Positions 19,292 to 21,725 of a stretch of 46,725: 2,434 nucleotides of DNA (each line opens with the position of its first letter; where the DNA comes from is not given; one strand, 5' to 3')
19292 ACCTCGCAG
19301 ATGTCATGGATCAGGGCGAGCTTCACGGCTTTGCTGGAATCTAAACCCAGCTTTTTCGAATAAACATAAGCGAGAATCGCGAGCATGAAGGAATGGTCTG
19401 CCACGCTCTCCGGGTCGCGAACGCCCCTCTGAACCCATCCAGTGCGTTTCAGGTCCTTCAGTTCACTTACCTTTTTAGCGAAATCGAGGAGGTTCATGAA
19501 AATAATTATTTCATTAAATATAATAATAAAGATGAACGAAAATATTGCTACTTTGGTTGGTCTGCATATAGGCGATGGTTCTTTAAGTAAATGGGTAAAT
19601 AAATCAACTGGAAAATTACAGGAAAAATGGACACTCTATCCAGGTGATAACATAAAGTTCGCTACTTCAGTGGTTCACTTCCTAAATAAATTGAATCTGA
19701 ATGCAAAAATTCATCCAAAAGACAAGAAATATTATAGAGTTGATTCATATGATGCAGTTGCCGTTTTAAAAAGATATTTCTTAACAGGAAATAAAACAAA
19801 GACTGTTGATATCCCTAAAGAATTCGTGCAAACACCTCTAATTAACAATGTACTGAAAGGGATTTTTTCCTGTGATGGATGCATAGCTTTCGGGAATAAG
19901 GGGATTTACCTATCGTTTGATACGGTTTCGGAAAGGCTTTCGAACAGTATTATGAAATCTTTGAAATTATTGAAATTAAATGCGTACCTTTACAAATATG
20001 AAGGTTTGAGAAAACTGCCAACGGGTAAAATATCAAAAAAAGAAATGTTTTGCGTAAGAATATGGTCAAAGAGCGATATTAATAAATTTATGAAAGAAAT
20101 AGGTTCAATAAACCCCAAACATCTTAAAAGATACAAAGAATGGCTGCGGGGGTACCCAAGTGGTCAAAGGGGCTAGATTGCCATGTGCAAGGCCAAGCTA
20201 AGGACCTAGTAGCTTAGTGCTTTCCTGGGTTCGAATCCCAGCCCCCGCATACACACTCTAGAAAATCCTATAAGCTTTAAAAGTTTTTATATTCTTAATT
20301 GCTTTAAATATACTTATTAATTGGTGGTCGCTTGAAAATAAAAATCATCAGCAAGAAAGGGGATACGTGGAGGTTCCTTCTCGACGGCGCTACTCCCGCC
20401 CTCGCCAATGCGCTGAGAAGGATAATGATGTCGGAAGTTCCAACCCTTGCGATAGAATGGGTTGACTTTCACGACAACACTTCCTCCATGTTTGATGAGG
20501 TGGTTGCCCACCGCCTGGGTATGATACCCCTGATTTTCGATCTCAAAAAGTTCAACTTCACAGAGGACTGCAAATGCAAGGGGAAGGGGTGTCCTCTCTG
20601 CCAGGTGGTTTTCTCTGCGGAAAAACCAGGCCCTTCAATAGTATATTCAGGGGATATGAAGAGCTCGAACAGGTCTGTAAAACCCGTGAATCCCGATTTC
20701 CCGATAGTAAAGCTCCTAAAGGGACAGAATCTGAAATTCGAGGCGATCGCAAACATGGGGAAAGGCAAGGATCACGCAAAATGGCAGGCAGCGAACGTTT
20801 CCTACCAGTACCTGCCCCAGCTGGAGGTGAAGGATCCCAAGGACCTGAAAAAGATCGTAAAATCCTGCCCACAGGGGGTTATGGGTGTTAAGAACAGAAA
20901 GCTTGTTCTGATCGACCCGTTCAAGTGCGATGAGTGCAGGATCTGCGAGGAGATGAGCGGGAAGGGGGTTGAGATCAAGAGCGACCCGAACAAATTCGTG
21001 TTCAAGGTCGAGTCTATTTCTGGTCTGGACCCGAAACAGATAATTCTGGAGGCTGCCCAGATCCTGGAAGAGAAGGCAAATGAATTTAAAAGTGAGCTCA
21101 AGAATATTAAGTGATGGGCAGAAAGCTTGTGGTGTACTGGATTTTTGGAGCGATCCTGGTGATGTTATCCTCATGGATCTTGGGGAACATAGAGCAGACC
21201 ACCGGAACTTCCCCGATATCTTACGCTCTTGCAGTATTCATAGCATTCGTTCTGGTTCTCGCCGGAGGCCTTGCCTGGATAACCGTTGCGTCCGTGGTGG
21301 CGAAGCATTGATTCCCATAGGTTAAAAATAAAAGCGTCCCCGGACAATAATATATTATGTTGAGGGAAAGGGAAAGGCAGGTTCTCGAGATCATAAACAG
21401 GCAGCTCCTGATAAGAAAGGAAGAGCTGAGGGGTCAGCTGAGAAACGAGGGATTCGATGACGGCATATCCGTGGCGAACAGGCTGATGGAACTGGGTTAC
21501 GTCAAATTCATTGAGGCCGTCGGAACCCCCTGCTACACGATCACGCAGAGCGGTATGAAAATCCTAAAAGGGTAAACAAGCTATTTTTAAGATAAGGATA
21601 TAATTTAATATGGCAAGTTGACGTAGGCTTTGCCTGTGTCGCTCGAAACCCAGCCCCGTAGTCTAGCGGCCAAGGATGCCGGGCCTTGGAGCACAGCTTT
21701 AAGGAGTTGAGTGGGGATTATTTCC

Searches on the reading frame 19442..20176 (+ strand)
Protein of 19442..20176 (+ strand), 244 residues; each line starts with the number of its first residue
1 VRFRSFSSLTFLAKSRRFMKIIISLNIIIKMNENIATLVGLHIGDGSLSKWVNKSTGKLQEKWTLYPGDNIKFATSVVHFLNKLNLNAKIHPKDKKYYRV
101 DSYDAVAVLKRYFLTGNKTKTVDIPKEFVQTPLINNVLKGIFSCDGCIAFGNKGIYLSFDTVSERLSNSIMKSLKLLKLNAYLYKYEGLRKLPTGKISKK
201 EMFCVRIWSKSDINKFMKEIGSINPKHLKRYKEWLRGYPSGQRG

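Call 8: search_protein_families(library=pfam, proteins=[window:19442-20176:+], max_evalue=0.1)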
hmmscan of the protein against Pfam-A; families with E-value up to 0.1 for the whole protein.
window:19442-20176:+ (244 aa): 2 families
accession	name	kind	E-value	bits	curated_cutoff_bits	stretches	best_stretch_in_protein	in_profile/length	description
PF14528.11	LAGLIDADG_3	-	2.5e-10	40.9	22.5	1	136-221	5-82/82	LAGLIDADG-like domain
PF14527.11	LAGLIDADG_WhiA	-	0.0022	18.5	23.2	0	136-185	3-52/93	WhiA LAGLIDADG-like domain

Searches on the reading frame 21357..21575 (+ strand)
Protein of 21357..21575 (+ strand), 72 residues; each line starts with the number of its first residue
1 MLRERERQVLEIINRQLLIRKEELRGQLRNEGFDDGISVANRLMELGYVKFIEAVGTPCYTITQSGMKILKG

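Call 8: search_protein_families(library=pfam, proteins=[window:21357-21575:+], max_evalue=0.1)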
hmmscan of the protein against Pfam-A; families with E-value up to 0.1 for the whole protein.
window:21357-21575:+ (72 aa): 3 families
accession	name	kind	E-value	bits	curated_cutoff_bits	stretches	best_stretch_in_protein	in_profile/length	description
PF07381.18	EarA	-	0.0014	18.9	22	1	9-70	27-87/90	EarA-like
PF01316.27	Arg_repressor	-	0.0026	17.9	27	1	4-65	5-67/70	Arginine repressor, DNA binding domain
PF11239.13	DUF3040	-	0.091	13.5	24.7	1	1-52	2-53/84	Protein of unknown function (DUF3040)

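Call 36: find_encoding_contigs(protein=window:21357-21575:+, flank=6000, max_places=10)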
Protein window:21357-21575:+ (72 aa): 4 contigs read that carry it; 3 places shown.
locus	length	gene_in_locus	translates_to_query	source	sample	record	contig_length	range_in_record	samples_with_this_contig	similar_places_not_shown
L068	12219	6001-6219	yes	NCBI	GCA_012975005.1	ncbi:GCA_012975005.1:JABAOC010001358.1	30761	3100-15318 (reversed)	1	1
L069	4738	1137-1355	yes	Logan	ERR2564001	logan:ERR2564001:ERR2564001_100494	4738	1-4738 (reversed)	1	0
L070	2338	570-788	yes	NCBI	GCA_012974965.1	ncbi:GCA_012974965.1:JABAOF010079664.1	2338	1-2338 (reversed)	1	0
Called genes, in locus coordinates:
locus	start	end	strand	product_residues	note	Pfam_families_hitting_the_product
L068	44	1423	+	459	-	PF01943:Polysacc_synt (faint), PF01554:MatE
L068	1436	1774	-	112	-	PF11950:DUF3467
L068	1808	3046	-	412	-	PF02163:Peptidase_M50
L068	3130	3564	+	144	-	-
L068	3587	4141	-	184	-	PF12917:YfbR-like, PF13023:HD_3, PF01966:HD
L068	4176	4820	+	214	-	PF14528:LAGLIDADG_3 (weak)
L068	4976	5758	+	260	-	PF01193:RNA_pol_L, PF01000:RNA_pol_A_bac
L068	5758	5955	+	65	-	-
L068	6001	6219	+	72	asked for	-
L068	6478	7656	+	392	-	PF00589:Phage_integrase, PF22823:MrpR_C_cat (weak)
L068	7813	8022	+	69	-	-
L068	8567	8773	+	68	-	-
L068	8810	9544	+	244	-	-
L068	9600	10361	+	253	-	PF00459:Inositol_P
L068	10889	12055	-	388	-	PF00091:Tubulin, PF12327:FtsZ_C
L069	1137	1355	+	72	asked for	-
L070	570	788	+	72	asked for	-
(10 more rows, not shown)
